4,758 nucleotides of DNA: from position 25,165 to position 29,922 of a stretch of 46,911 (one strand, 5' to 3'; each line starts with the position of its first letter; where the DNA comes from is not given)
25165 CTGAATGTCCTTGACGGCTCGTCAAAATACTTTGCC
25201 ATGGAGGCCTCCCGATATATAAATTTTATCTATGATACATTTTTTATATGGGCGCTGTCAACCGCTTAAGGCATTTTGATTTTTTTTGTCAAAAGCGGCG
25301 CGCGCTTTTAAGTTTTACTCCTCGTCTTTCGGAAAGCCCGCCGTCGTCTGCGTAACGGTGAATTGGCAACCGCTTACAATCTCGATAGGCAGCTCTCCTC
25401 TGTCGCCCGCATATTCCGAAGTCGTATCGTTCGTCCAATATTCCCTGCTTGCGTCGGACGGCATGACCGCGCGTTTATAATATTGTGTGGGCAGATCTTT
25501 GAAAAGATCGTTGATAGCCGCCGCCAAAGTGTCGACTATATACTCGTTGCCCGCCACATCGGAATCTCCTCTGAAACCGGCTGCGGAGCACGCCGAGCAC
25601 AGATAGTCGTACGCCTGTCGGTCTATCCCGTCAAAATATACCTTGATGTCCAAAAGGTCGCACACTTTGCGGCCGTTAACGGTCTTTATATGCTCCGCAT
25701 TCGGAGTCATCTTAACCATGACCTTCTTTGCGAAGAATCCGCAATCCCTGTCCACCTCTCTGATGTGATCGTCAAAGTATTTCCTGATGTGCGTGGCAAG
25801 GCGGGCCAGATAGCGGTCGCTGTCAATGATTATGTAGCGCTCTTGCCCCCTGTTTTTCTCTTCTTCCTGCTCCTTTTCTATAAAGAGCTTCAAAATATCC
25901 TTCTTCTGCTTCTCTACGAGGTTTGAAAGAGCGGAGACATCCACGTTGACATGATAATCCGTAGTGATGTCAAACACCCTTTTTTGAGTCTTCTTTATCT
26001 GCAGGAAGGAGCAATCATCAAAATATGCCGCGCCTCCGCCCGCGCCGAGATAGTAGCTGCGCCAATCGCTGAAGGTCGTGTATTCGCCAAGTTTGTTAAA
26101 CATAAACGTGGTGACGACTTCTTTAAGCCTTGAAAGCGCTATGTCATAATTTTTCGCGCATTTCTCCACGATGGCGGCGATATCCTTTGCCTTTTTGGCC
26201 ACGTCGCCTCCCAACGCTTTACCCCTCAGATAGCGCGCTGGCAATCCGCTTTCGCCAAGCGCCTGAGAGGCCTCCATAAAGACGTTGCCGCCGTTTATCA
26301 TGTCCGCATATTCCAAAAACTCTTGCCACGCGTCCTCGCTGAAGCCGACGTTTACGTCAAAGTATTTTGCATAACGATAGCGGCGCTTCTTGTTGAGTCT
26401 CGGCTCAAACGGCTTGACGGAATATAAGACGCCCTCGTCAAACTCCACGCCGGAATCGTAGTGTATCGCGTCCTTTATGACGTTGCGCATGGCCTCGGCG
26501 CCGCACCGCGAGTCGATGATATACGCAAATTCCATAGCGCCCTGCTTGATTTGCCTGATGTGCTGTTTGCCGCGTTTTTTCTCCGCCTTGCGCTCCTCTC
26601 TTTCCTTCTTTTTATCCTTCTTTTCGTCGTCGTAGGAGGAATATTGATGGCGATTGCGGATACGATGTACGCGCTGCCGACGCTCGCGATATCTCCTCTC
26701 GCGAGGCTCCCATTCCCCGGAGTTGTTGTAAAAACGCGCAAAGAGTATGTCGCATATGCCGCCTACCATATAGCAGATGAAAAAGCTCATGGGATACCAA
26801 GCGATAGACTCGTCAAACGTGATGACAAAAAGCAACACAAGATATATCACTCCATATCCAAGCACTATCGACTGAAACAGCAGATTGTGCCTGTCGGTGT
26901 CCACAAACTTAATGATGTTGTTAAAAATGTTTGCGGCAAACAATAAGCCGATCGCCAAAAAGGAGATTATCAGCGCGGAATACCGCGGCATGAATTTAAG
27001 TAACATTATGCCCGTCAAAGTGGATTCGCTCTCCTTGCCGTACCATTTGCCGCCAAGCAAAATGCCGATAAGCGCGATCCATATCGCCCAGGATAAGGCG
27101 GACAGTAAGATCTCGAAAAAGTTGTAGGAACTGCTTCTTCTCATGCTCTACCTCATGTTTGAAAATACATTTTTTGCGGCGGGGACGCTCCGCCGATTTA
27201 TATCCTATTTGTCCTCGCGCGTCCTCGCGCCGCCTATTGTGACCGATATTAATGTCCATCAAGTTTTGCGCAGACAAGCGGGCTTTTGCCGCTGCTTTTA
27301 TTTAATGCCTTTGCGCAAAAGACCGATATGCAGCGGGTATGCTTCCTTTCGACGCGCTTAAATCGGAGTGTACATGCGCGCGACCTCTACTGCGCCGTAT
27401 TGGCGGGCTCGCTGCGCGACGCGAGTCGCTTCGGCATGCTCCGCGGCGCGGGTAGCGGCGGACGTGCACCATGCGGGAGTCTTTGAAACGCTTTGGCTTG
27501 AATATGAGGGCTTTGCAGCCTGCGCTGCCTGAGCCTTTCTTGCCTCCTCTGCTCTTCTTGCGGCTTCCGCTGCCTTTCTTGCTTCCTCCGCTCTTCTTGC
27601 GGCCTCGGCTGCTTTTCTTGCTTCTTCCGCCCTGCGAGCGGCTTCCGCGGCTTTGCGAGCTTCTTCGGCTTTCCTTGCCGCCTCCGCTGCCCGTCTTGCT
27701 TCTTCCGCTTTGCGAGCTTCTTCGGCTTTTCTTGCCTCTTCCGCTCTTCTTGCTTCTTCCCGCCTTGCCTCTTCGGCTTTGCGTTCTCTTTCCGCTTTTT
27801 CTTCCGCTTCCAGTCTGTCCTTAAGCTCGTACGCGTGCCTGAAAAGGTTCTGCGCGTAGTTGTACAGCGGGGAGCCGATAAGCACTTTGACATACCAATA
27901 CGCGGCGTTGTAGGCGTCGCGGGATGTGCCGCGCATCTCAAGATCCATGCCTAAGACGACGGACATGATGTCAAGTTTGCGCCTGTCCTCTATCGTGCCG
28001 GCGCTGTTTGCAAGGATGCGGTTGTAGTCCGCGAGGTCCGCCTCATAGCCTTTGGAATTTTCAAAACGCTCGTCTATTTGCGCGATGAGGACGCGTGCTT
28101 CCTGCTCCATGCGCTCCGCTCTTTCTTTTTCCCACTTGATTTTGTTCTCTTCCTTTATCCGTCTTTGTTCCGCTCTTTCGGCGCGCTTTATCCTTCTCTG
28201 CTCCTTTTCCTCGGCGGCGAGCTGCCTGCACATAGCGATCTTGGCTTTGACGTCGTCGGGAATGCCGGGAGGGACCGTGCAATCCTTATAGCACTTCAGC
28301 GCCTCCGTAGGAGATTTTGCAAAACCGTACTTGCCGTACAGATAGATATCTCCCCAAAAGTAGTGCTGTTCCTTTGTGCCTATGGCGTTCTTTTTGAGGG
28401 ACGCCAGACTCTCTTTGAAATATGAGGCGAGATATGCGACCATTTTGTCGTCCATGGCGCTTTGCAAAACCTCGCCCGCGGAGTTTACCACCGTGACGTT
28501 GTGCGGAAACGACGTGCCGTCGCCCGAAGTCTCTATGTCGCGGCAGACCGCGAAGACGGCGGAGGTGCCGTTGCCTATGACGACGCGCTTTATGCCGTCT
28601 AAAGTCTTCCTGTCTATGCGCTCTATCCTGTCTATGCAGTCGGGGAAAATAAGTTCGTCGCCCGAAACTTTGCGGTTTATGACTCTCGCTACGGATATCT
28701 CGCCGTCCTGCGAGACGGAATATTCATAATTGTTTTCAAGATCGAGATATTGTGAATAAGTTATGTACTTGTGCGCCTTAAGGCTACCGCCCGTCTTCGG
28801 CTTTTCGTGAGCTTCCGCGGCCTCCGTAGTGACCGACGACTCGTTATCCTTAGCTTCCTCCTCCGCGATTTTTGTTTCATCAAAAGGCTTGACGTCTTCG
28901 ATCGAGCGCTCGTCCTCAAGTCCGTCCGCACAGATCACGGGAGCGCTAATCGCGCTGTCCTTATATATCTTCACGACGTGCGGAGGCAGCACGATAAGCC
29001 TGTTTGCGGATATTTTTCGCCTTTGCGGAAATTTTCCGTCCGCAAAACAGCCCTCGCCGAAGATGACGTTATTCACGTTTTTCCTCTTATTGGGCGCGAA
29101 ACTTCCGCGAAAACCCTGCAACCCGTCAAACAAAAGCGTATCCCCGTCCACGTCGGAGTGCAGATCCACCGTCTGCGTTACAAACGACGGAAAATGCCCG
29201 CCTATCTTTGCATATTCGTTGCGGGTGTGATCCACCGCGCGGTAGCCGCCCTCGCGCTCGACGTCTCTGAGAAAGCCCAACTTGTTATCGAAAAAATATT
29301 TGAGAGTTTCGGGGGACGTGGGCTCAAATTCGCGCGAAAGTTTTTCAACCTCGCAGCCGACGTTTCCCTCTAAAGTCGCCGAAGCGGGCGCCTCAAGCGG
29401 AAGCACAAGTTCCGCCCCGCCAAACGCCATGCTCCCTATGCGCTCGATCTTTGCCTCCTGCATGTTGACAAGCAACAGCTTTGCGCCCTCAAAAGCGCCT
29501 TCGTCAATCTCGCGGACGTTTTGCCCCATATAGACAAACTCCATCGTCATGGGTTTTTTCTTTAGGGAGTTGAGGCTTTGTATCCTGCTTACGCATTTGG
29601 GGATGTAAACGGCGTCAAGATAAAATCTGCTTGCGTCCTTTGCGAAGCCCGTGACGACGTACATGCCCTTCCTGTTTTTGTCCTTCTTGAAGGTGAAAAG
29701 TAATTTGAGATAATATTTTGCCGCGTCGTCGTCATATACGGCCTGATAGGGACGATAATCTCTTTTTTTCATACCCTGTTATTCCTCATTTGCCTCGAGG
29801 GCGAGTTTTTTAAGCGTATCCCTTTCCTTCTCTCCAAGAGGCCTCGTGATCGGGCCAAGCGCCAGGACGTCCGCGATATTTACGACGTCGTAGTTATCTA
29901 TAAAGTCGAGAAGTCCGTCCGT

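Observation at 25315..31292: Four co-directional uncharacterised genes between obg and guaB, with no recognisable enzyme: best candidate for an undescribed system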

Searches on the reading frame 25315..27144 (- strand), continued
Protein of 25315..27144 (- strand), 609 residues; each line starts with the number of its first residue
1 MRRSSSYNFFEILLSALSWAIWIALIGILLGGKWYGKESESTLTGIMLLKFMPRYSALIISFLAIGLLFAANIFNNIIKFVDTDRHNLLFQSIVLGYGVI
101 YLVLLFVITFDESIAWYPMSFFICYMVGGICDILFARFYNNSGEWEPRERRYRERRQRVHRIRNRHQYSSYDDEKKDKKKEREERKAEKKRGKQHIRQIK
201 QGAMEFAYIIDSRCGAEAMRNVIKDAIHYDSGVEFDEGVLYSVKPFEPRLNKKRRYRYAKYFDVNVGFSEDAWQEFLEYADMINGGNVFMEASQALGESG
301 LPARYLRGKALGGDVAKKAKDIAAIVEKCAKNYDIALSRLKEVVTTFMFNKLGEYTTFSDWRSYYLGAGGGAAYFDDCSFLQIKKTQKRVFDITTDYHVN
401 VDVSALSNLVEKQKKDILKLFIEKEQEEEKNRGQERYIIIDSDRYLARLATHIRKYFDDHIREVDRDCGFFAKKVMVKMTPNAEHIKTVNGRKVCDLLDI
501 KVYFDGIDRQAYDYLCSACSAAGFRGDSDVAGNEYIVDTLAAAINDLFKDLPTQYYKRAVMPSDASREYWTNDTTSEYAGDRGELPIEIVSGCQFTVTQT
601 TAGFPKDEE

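Call 75: fold_search(model_id=the predicted structure, library=viral)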
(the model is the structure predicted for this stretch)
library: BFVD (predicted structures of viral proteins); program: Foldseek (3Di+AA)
matches with E <= 10: 85; with E <= 0.001: 0
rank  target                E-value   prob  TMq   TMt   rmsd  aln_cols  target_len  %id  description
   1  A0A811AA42            9.1e-02  0.16  0.07  0.09  28.1       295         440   12  (no name in the UniProt tables at hand)
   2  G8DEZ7                1.4e-01  0.54  0.11  0.30   6.8       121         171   12  (no name in the UniProt tables at hand)
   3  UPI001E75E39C         5.0e-01  0.06  0.07  0.13  17.9       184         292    8  (no name look-up for this kind of identifier)
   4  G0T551                6.2e-01  0.05  0.08  0.11  15.2       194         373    8  Uncharacterized protein [Wiseana iridescent virus]
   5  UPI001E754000         7.0e-01  0.06  0.08  0.18  22.9       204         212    9  (no name look-up for this kind of identifier)
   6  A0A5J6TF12            7.8e-01  0.09  0.10  0.17  24.4       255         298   10  Helix-turn-helix DNA binding domain protein [Mycobacterium phage MalagasyRose]
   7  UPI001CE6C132         7.8e-01  0.02  0.07  0.12  28.1       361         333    9  (no name look-up for this kind of identifier)
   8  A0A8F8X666            9.3e-01  0.07  0.05  0.03  20.5       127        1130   11  (no name in the UniProt tables at hand)
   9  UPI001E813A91         9.8e-01  0.04  0.07  0.20  23.1       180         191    9  (no name look-up for this kind of identifier)
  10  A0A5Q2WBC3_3          9.8e-01  0.02  0.07  0.05  40.9       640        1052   10  (no name in the UniProt tables at hand)
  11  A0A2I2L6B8            1.0e+00  0.15  0.11  0.23  22.1       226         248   10  Uncharacterized protein [Orpheovirus IHUMI-LCC2]
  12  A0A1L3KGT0            1.2e+00  0.10  0.11  0.09  20.2       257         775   12  (no name in the UniProt tables at hand)
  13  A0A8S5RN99            1.2e+00  0.04  0.09  0.06  29.8       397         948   10  Minor tail protein [virus sp. ctBS918]
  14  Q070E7                1.2e+00  0.02  0.07  0.06  31.9       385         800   10  RNA polymerase-associated transcription-specificity factor RAP94 [Nile crocodilepox virus (isolate Crocodylus niloticus/Zimbabwe/Ume/2001)]
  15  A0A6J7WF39            1.3e+00  0.06  0.10  0.07  28.6       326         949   12  Uncharacterized protein [uncultured Caudovirales phage]
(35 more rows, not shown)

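Call 76: search_protein_families(library=pfam, alignment_id=A3, max_evalue=0.1)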
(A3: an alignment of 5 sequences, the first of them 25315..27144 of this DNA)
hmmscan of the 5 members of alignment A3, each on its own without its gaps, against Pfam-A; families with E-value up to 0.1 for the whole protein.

A. member 1, window:25315-27144:- (609 aa): 0 families

B. families by the number of members that match (of 5 scanned): 1 family
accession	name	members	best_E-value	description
PF04893.22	Yip1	1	0.017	Yip1 domain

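Call 100: find_related_loci(query=A3, collection=viral_contigs, flank=5000)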
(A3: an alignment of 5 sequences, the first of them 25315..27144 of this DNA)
Query A3 (609 aa) in viral_contigs; peptide patterns used: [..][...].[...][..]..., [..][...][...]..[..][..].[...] (x = any residue, [..] = any of these).
50 stretches matched a pattern, but none encodes a relative of the query by tblastn (E <= 1e-3).

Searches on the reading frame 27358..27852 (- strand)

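Call 79: search_protein_families(library=pfam, proteins=[window:27358-27852:-], max_evalue=10)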
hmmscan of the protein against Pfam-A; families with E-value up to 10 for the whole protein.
window:27358-27852:- (164 aa): 2 families
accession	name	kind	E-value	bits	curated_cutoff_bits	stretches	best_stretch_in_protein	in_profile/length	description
PF05403.16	Plasmodium_HRP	-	0.025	14.8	45.8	1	7-137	78-205/218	Plasmodium histidine-rich protein (HRPII/III)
PF11600.14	CAF1A_acidic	-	0.57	10.4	26.4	1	15-123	8-112/140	Chromatin assembly factor 1 complex p150 subunit, acidic region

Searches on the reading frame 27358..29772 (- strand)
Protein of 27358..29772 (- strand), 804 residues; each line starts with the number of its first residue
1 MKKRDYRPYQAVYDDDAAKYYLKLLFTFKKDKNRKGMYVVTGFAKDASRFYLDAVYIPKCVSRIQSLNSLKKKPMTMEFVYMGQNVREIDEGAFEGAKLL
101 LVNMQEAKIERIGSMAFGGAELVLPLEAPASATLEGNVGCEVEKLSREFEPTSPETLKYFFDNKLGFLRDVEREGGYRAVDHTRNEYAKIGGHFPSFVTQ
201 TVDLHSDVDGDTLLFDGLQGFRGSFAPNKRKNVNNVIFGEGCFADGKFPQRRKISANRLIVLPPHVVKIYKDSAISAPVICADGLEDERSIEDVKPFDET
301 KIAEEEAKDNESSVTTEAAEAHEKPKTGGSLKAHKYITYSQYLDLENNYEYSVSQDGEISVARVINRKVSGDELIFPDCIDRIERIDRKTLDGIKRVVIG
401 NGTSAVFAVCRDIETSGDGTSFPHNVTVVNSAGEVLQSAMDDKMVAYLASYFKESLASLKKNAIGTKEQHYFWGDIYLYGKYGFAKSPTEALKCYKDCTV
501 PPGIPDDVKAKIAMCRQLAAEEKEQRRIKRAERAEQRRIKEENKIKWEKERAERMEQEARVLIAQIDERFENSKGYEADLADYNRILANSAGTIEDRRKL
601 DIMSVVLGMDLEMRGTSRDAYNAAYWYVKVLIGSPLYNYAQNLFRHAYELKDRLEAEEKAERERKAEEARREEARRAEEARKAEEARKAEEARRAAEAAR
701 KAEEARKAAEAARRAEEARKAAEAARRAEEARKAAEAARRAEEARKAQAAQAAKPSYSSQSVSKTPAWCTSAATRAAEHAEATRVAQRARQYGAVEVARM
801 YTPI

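Call 3: search_protein_families(library=pfam, proteins=[window:27358-29772:-], max_evalue=1)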
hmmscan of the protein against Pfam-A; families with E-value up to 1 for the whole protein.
window:27358-29772:- (804 aa): 2 families
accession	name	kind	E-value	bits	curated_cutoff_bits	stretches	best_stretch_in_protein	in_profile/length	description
PF05403.16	Plasmodium_HRP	-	0.048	13.9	45.8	1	646-777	77-205/218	Plasmodium histidine-rich protein (HRPII/III)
PF13306.12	LRR_5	-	0.12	12.7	27.7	1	80-118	84-121/127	BspA type Leucine rich repeat region (6 copies)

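Call 4: search_protein_families(library=ncbifam, proteins=[window:27358-29772:-], max_evalue=1)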
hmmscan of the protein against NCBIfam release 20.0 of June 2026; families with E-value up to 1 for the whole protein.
window:27358-29772:- (804 aa): 1 family
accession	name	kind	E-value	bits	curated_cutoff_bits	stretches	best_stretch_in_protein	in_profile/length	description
NF041844.1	lipo_RadB_fam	equivalog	0.71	9.9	70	1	657-750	52-154/180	RadB family lipoprotein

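Call 5: search_protein_families(library=padloc, proteins=[window:27358-29772:-], max_evalue=1)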
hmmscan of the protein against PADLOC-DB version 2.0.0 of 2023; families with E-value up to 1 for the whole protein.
window:27358-29772:- (804 aa): 0 families

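Call 6: search_protein_families(library=phrogs, proteins=[window:27358-29772:-], max_evalue=1)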
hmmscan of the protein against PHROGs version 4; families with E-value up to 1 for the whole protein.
window:27358-29772:- (804 aa): 2 families
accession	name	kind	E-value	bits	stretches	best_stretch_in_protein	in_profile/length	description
phrog_2335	-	tail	0.00053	19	1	472-752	977-1165/1536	tail length tape measure protein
phrog_3793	-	unknown function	0.0091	16.2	1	646-734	74-162/272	-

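Call 33: search_solved_structures(query=window:27358-29772:-, max_evalue=1)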
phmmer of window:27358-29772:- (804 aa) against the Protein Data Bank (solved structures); distinct sequences matched with E-value up to 1: 2.
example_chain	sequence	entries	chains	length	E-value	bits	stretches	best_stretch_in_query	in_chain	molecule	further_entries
9glc_BD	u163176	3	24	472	0.12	13.8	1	644-755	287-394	Non-POU domain containing octamer binding | Non-POU domain-containing octamer-binding protein isoform X2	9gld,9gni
9cfs_A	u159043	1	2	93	0.21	13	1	664-732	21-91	Long regulatory protein rop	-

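Call 36: find_homologous_proteins(query=window:27838-29772:-, max_evalue=0.01)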
Query window:27838-29772:-: 8000 candidates shared short words with the query, none scored E <= 0.01.

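Call 39: search_dna_similar(query=window:27838-29772:-, collection=phages, mode=protein, max_evalue=0.01, max_rows=10)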
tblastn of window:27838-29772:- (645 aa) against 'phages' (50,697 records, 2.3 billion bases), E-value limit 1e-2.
No match.

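Call 40: search_dna_similar(query=window:27838-29772:-, collection=plasmids, mode=protein, max_evalue=0.01, max_rows=10)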
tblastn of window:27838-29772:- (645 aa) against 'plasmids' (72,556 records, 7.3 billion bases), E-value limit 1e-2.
No match.

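Call 57: find_related_loci(query=window:27838-29772:-, collection=metagenome_contigs, flank=5000)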
Query window:27838-29772:- (645 aa) in metagenome_contigs; peptide patterns used: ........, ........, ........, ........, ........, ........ (x = any residue, [..] = any of these).
190 stretches matched a pattern, but none encodes a relative of the query by tblastn (E <= 1e-3).

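Call 58: find_related_loci(query=window:27838-29772:-, collection=viral_contigs, flank=5000)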
Query window:27838-29772:- (645 aa) in viral_contigs; peptide patterns used: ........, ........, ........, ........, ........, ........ (x = any residue, [..] = any of these).
10 stretches matched a pattern, but none encodes a relative of the query by tblastn (E <= 1e-3).

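Call 84: list_cluster_members(proteins=[window:27358-29664:-, window:27358-29550:-, window:27358-29544:-, window:27358-29529:-, window:27358-29463:-, window:27358-29430:-])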
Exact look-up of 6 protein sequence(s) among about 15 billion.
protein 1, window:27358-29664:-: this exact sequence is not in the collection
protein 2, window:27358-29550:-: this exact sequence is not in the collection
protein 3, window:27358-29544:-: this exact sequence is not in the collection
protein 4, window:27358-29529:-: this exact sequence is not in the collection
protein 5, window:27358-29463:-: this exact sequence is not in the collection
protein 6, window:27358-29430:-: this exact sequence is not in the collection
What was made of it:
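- Tried and rejected: It was absent under all of them (call 84).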

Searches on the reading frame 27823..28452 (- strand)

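Call 79: search_protein_families(library=pfam, proteins=[window:27823-28452:-], max_evalue=10)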
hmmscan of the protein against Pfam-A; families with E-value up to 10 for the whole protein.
window:27823-28452:- (210 aa): 5 families
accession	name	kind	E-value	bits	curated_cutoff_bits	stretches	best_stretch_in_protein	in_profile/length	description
PF19553.4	DUF6076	-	0.031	14.5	23.5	1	73-134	82-142/168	Family of unknown function (DUF6076)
PF08238.18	Sel1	-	0.12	13.5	30.7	1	31-56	5-29/36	Sel1 repeat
PF16025.10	CaM_bind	-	0.19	12.6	27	1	60-111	16-64/78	Calcium-dependent calmodulin binding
PF09581.16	Spore_III_AF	-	0.34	11.3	28.3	1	85-144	51-109/185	Stage III sporulation protein AF (Spore_III_AF)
PF15927.10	Casc1_N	-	3.9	7.6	28.2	1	80-141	3-67/201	Cancer susceptibility candidate 1 N-terminus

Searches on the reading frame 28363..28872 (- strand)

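Call 79: search_protein_families(library=pfam, proteins=[window:28363-28872:-], max_evalue=10)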
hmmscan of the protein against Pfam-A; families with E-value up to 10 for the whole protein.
window:28363-28872:- (170 aa): 1 family
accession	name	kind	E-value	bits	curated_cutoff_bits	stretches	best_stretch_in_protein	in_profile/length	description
PF24848.1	DUF7723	-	0.06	13.8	27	1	123-154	35-66/71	Family of unknown function (DUF7723)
